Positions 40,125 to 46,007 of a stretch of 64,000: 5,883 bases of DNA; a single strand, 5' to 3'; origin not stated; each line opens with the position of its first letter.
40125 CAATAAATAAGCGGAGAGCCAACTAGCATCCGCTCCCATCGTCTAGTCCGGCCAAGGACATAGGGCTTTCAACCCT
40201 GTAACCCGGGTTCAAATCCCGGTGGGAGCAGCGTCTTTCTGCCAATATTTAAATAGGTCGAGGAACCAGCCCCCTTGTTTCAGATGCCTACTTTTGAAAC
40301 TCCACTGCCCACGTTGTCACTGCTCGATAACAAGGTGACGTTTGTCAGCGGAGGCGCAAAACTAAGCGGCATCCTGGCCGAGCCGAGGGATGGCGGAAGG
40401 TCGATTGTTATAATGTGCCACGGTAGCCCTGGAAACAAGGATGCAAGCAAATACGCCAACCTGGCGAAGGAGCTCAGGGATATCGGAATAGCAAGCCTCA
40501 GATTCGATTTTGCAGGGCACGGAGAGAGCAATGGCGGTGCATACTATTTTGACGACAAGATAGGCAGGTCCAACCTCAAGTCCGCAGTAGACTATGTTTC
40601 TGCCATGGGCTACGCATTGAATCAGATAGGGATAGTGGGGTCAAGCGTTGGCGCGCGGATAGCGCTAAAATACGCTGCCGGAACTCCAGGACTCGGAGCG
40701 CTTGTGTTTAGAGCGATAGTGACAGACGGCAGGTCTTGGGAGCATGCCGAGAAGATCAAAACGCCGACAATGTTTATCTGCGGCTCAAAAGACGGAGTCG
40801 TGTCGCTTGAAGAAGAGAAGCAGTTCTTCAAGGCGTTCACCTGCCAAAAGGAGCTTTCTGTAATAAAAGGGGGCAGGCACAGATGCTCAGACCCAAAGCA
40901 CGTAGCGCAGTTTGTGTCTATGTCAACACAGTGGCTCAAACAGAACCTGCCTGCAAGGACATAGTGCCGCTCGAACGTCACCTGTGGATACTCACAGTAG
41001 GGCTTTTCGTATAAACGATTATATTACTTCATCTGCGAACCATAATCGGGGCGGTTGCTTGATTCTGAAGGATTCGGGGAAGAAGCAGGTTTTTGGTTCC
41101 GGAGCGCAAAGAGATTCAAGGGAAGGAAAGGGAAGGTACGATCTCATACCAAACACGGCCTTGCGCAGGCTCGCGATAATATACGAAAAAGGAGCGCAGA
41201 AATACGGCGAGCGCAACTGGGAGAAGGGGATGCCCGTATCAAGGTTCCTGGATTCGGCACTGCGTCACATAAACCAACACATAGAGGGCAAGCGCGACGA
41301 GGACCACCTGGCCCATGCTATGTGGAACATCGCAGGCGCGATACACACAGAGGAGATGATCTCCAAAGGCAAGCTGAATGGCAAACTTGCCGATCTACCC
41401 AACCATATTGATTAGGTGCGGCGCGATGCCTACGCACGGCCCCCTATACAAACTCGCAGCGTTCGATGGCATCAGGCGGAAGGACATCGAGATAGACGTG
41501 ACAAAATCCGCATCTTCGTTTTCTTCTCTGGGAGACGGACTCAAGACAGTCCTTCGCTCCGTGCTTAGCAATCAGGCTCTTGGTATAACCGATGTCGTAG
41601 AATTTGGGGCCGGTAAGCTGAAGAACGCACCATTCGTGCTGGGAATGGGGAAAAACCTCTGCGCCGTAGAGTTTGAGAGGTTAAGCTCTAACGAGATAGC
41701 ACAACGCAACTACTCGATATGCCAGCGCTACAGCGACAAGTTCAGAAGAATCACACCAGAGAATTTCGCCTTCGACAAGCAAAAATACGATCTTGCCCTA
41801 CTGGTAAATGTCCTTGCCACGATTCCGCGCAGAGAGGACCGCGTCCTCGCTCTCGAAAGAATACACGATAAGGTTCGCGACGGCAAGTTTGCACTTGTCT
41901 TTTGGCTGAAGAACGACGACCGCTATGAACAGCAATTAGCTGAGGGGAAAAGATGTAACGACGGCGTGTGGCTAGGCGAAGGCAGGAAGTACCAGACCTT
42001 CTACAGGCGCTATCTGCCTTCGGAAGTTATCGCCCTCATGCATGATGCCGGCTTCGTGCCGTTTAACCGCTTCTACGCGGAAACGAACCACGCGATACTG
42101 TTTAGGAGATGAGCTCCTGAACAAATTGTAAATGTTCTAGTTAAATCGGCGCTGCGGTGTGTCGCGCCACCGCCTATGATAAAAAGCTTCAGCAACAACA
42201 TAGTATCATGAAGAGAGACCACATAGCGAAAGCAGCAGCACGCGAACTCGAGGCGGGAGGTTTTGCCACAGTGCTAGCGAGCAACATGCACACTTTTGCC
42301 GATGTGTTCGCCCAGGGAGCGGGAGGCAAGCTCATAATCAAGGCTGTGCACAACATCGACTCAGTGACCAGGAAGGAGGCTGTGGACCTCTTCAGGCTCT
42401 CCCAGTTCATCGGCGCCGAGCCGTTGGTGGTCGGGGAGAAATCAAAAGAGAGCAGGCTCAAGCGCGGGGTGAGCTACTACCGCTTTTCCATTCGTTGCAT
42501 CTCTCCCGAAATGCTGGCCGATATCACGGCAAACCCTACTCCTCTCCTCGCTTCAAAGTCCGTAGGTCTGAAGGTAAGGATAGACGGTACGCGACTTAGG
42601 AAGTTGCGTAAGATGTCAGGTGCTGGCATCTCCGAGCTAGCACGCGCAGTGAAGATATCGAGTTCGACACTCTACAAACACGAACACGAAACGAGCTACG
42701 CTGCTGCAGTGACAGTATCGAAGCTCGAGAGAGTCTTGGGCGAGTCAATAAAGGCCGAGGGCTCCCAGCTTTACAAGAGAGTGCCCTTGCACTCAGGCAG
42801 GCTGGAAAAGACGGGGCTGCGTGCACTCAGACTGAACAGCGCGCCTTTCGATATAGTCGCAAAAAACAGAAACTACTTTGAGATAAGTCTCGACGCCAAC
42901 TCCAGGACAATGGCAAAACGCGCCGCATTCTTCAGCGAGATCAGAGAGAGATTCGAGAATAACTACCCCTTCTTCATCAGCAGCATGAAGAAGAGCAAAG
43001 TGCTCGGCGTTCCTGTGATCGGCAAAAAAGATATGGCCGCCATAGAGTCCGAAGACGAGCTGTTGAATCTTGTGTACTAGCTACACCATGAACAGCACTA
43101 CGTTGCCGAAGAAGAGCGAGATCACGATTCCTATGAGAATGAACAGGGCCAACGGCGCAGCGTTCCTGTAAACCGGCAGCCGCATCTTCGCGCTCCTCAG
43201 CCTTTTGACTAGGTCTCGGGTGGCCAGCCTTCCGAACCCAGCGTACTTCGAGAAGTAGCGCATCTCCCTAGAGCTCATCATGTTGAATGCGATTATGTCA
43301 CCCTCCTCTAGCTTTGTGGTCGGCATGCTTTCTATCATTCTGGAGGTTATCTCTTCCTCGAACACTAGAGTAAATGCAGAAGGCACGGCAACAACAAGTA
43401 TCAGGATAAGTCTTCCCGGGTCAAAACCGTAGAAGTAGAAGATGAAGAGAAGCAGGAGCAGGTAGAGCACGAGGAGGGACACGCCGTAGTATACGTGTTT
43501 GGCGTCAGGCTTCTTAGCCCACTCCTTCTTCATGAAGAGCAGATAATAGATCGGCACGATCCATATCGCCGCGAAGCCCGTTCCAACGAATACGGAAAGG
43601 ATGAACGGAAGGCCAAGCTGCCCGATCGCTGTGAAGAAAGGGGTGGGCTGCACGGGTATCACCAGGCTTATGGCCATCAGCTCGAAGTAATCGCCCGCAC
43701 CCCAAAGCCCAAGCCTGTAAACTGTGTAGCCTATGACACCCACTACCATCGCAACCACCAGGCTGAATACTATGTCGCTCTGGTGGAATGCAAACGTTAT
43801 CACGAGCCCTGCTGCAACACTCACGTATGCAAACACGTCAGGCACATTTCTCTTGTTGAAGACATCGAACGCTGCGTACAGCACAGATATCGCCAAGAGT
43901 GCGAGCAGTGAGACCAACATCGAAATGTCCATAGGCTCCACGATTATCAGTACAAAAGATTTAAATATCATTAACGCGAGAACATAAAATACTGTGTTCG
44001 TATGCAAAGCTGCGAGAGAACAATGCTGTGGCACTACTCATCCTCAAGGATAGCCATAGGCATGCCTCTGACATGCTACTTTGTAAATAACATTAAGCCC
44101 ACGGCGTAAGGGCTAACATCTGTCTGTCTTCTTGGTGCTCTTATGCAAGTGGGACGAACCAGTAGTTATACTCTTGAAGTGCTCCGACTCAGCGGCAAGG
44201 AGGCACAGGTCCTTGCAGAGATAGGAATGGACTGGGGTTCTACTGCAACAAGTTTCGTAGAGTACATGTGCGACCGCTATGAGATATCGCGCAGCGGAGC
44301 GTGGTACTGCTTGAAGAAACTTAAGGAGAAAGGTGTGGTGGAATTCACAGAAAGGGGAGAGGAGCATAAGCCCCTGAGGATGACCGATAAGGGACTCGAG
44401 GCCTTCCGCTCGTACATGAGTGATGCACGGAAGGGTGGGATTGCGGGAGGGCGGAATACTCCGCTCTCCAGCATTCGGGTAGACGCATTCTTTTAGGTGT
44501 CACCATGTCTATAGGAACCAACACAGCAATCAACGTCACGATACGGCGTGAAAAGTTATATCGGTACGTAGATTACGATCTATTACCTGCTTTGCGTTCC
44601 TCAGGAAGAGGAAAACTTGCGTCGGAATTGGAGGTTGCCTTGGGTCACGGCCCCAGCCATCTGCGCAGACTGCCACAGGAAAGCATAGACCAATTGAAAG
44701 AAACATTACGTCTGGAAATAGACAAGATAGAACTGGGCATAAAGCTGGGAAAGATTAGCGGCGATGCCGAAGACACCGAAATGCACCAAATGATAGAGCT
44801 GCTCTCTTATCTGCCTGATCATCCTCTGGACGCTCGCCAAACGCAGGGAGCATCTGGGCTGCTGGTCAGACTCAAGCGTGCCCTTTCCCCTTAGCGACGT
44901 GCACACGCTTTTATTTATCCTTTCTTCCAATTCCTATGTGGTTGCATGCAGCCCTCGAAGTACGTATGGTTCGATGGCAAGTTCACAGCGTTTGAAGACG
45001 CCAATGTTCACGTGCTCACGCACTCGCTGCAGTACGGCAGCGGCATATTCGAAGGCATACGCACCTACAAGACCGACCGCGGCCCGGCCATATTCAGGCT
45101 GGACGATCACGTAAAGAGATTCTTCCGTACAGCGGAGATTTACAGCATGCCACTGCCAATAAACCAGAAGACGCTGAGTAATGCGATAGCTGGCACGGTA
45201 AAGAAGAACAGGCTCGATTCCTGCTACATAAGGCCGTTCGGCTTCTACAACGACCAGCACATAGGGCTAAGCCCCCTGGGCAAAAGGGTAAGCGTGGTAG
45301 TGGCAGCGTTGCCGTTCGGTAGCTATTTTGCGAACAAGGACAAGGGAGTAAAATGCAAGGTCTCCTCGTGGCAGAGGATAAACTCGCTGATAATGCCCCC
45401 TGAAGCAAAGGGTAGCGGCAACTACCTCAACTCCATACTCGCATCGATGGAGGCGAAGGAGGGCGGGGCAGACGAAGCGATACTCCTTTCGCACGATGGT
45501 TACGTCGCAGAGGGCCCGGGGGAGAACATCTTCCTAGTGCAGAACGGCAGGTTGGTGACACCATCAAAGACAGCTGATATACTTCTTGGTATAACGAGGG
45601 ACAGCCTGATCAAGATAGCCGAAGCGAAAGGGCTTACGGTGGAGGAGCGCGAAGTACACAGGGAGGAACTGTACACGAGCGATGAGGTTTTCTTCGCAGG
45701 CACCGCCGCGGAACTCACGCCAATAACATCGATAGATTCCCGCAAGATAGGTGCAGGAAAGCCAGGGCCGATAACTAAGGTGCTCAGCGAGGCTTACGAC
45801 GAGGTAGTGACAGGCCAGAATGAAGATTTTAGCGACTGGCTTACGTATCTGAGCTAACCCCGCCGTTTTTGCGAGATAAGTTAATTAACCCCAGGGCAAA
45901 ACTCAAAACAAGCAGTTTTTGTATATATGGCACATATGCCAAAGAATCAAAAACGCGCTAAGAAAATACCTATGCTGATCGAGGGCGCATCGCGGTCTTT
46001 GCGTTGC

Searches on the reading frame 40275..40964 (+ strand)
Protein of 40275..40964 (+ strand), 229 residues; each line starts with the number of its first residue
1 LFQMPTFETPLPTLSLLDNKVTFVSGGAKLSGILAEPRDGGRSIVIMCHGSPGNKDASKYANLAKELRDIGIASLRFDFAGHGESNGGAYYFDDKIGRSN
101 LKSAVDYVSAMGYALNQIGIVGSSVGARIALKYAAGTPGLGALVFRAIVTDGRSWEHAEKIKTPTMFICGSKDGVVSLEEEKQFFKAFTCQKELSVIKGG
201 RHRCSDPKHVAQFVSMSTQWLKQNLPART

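Call 53: search_protein_families(library=pfam, proteins=[window:40275-40964:+])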
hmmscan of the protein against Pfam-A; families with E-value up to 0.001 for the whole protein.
window:40275-40964:+ (229 aa): 11 families
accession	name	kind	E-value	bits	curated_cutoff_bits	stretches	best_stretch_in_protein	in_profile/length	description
PF12146.15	Hydrolase_4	-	2.2e-20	73.4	27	2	42-145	4-106/239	Serine aminopeptidase, S33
PF00561.26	Abhydrolase_1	-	6.1e-10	39.6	25.8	1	44-140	2-94/245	alpha/beta hydrolase fold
PF20408.4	Abhydrolase_11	-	7.9e-09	36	27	1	43-208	3-171/193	Alpha/beta hydrolase domain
PF01738.24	DLH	-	4.8e-07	30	21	1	99-192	79-173/217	Dienelactone hydrolase family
PF12697.13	Abhydrolase_6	-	2.8e-06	28.6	26.3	1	45-152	1-93/217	Alpha/beta hydrolase family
PF00326.27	Peptidase_S9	-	1.1e-05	25.5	22.6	1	154-225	134-210/213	Prolyl oligopeptidase family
PF02273.21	Acyl_transf_2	-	2.5e-05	24.1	20.3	1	57-135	43-120/294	Acyl transferase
PF02129.25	Peptidase_S15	-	7.7e-05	22.9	23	0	59-154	39-134/262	X-Pro dipeptidyl-peptidase (S15 family)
PF03959.19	FSH1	-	8.9e-05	22.7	21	1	119-197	104-195/211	Serine hydrolase (FSH1)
PF12740.14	PETase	-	0.00012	22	28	1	116-223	125-231/263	PET hydrolase-like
PF12695.13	Abhydrolase_5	-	0.00015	22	27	1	115-202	56-140/164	Alpha/beta hydrolase family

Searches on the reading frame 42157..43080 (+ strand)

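Call 53: search_protein_families(library=pfam, proteins=[window:42157-43080:+])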
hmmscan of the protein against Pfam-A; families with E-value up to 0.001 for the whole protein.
window:42157-43080:+ (307 aa): 1 family
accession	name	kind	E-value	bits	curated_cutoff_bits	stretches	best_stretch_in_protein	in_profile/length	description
PF12844.13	HTH_19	-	1e-05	25.7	30.2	1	144-197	1-54/64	Helix-turn-helix domain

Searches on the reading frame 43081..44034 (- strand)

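Call 53: search_protein_families(library=pfam, proteins=[window:43081-44034:-])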
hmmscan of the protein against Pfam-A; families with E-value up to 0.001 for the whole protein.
window:43081-44034:- (317 aa): 1 family
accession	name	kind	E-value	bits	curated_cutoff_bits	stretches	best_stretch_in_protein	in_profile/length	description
PF01478.23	Peptidase_A24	-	8.6e-08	33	26.5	1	46-138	2-95/104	Type IV leader peptidase family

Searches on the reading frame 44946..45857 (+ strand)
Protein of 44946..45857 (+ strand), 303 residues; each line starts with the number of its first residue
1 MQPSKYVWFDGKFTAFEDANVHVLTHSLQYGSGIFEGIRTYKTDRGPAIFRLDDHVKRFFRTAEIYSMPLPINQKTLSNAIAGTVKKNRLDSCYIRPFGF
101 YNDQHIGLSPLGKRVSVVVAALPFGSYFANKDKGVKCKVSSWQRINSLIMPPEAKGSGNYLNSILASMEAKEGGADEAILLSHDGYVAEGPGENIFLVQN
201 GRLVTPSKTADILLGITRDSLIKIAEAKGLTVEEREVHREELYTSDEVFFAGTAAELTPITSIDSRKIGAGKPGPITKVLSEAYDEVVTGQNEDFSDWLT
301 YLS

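Call 53: search_protein_families(library=pfam, proteins=[window:44946-45857:+])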
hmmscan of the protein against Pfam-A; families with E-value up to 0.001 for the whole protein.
window:44946-45857:+ (303 aa): 1 family
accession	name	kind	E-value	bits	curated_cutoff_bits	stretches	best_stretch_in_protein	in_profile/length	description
PF01063.24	Aminotran_4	-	3.5e-52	177.9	28.5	1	33-263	1-223/223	Amino-transferase class IV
